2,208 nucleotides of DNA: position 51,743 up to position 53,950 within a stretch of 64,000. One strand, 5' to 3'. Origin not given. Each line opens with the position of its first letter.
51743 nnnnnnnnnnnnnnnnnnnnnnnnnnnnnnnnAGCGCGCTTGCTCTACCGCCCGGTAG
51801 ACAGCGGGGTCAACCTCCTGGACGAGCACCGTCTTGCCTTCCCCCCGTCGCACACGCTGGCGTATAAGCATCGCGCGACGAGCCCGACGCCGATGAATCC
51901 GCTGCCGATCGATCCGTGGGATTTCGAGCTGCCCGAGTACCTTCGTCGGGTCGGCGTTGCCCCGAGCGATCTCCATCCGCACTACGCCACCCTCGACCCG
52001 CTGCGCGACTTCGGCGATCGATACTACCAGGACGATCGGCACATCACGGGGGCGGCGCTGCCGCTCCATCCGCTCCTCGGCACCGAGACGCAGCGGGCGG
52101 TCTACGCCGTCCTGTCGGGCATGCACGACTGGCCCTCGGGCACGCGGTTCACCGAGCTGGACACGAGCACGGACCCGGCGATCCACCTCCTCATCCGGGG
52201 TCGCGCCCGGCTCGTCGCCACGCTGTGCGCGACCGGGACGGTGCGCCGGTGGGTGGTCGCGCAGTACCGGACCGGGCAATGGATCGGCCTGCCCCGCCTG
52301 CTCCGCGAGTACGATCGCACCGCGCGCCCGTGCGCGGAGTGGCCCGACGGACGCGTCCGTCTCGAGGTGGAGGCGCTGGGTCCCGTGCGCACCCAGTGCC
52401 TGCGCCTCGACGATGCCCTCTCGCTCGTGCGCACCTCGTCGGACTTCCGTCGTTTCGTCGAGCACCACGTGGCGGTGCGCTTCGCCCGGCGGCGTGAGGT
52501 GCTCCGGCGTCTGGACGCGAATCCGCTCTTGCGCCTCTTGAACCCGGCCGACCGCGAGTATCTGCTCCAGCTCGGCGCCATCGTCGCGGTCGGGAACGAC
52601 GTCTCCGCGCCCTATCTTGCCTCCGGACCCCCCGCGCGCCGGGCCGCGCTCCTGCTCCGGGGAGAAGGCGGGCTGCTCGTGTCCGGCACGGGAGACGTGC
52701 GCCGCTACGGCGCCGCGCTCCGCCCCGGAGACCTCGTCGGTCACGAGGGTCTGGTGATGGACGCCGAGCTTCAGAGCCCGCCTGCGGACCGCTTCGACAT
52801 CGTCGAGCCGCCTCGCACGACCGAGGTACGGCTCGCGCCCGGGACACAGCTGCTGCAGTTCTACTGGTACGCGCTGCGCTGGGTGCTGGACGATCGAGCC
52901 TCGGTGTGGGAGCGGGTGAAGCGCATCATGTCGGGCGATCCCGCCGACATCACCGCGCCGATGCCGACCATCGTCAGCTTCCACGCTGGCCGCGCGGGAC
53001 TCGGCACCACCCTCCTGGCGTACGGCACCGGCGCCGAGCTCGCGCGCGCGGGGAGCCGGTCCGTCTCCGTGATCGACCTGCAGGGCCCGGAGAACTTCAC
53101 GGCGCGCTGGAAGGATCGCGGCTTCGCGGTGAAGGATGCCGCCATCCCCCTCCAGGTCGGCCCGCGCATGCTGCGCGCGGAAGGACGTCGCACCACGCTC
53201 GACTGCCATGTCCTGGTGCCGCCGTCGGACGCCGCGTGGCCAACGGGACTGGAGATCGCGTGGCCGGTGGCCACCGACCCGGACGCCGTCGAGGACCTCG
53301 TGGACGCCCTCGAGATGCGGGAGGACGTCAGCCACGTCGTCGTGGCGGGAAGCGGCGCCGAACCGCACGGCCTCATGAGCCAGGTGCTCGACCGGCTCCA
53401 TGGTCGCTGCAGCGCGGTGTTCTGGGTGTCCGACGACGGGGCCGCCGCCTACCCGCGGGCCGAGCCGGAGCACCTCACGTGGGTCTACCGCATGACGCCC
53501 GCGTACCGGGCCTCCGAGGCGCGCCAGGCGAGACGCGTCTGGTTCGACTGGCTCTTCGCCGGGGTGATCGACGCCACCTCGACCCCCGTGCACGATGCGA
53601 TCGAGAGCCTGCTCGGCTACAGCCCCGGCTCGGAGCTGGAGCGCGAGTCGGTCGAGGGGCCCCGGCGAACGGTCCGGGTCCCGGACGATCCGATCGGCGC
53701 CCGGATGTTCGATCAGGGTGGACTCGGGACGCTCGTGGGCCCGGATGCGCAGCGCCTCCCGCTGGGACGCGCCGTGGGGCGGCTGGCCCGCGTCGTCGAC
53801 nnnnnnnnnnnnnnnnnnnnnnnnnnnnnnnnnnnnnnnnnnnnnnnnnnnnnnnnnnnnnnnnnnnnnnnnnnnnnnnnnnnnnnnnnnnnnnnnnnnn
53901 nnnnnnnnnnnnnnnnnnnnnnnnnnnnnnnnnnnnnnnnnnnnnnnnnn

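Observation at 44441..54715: Possible local cyclic-nucleotide circuit: an adenylyl/guanylyl cyclase-AAA-TPR protein within 4 kb of a cNMP-binding patatin phospholipase and a lipid-metabolism operon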

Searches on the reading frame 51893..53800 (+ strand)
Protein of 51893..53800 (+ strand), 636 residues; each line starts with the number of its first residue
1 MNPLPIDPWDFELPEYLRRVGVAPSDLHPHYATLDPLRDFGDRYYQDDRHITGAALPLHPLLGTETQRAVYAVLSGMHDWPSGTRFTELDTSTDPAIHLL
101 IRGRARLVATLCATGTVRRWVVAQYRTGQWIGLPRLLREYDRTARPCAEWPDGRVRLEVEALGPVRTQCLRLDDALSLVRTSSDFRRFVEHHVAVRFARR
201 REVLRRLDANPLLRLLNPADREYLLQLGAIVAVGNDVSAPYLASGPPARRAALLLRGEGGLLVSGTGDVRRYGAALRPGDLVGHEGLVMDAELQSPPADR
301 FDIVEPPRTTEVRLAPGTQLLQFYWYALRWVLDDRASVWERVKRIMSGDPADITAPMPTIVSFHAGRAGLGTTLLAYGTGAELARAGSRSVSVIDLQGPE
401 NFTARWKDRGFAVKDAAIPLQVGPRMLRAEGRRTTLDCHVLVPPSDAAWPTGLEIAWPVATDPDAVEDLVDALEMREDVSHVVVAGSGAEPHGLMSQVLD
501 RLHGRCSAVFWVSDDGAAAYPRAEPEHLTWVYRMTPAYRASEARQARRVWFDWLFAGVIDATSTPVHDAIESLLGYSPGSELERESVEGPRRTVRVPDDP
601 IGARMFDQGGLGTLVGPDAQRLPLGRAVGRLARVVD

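Call 59: search_protein_representatives(protein=window:51893-53800:+)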
Query: 636 residues. Proteins with E-value up to 0.001 (for the whole library): 38; up to 1e-10: 31; up to 1e-30: 17. The best 38 are listed.
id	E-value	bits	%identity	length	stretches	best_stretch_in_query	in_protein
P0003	0.0e+00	1068.9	76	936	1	1-636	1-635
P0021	1.6e-241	819.6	64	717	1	1-612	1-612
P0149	2.1e-112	393.0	48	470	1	4-460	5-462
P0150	3.2e-97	342.9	62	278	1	223-499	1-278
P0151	7.8e-86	305.2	37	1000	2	296-635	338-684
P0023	3.0e-85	303.3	42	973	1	42-635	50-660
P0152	6.9e-83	295.5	60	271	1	79-336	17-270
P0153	1.1e-73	265.1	39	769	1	178-635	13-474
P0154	2.0e-65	237.8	38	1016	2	33-293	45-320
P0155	1.2e-59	218.7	31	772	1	53-635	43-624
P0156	1.4e-58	215.2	39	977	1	92-550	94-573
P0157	1.1e-57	212.3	41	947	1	93-547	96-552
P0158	4.3e-52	193.8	33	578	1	91-515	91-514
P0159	9.4e-51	189.3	56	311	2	272-416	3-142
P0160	3.8e-50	187.3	67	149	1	1-152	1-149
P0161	1.4e-40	155.7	39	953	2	24-389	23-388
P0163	1.1e-29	119.8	34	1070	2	96-409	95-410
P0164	1.8e-29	119.0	32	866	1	9-635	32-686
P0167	7.6e-25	103.7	33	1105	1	94-631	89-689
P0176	5.4e-13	64.6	29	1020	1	44-400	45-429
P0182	1.4e-04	36.8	27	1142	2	203-384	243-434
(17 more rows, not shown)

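Call 61: search_protein_families(library=pfam, proteins=[P0151, P0154, P0156, P0161, P0163, P0164, P0167, P0176, P0182], max_evalue=0.01)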
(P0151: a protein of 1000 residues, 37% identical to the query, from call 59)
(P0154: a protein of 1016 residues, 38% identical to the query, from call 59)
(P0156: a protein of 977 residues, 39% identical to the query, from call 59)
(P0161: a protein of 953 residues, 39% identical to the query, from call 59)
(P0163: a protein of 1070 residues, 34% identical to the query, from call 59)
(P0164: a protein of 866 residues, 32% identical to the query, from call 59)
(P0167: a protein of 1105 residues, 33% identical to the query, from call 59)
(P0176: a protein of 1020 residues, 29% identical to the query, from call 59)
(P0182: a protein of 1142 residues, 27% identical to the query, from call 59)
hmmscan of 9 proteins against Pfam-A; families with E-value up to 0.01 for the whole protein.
P0151 (1000 aa): 1 family
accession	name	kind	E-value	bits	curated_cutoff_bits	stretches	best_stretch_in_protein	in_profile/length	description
PF01734.28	Patatin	-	1.9e-17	64.6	27.7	1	691-865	1-188/191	Patatin-like phospholipase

P0154 (1016 aa): 2 families
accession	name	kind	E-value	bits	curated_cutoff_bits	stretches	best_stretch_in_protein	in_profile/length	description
PF01734.28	Patatin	-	4.6e-15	56.8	27.7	1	722-892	1-190/191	Patatin-like phospholipase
PF00027.35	cNMP_binding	-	0.0037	17.6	27.5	0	110-158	13-57/89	Cyclic nucleotide-binding domain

P0156 (977 aa): 2 families
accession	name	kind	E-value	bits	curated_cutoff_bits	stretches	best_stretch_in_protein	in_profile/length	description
PF01734.28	Patatin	-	4.1e-15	56.9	27.7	1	636-845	1-186/191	Patatin-like phospholipase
PF00027.35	cNMP_binding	-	0.0014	19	27.5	0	96-136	17-58/89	Cyclic nucleotide-binding domain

P0161 (953 aa): 2 families
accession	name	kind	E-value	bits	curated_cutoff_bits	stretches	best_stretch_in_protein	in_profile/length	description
PF01734.28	Patatin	-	1.1e-12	49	27.7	1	646-823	1-189/191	Patatin-like phospholipase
PF00027.35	cNMP_binding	-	9.2e-08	32.4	27.5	0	237-283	11-57/89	Cyclic nucleotide-binding domain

P0163 (1070 aa): 2 families
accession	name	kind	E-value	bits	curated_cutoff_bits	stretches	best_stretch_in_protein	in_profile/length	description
PF01734.28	Patatin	-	7.4e-22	78.9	27.7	1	649-835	1-189/191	Patatin-like phospholipase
PF00027.35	cNMP_binding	-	1.8e-07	31.5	27.5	1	78-176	2-88/89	Cyclic nucleotide-binding domain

P0164 (866 aa): 2 families
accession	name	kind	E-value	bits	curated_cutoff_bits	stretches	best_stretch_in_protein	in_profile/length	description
PF01734.28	Patatin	-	2.3e-09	38.2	27.7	1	693-783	1-98/191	Patatin-like phospholipase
PF00027.35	cNMP_binding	-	9e-08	32.4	27.5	1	101-170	3-67/89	Cyclic nucleotide-binding domain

P0167 (1105 aa): 2 families
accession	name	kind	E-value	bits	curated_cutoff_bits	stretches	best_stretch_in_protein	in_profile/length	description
PF01734.28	Patatin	-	3.5e-15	57.2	27.7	1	721-899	2-186/191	Patatin-like phospholipase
PF00027.35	cNMP_binding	-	1.4e-05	25.4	27.5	0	251-295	13-58/89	Cyclic nucleotide-binding domain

P0176 (1020 aa): 1 family
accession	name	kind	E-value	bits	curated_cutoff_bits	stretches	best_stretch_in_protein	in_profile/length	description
PF01734.28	Patatin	-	6e-15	56.4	27.7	1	687-867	1-190/191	Patatin-like phospholipase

P0182 (1142 aa): 1 family
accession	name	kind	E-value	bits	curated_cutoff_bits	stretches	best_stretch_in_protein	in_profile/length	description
PF01734.28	Patatin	-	5.1e-16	59.9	27.7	1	711-986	2-189/191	Patatin-like phospholipase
